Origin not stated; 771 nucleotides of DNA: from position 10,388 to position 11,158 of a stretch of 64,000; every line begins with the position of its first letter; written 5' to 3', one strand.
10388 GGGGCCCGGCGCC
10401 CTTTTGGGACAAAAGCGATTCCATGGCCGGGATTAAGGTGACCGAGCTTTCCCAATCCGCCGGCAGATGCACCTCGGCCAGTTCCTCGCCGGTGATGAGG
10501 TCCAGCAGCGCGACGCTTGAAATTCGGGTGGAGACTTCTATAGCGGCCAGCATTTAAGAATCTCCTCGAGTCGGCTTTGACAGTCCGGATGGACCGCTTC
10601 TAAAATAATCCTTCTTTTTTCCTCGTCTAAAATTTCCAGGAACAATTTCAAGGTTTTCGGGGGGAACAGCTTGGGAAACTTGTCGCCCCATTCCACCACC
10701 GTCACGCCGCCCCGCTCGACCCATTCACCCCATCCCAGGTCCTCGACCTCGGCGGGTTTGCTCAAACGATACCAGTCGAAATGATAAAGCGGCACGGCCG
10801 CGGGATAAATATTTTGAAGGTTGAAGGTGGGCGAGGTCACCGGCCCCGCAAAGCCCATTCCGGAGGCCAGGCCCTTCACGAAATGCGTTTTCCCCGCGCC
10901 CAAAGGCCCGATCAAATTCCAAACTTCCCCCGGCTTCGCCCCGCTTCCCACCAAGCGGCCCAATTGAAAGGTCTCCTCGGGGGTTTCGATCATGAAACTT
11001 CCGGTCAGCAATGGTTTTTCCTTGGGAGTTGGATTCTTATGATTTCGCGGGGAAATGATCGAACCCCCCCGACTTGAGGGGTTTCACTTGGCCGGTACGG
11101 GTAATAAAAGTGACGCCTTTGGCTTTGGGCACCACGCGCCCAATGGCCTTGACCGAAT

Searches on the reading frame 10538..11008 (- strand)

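Call 42: search_protein_families(library=pfam, proteins=[window:10538-11008:-], max_evalue=0.001)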
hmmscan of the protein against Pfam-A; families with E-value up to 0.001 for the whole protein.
window:10538-11008:- (156 aa): 1 family
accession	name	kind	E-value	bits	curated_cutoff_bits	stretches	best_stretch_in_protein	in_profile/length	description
PF02367.23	TsaE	-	1.9e-34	118.8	26.6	1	8-133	2-127/128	Threonylcarbamoyl adenosine biosynthesis protein TsaE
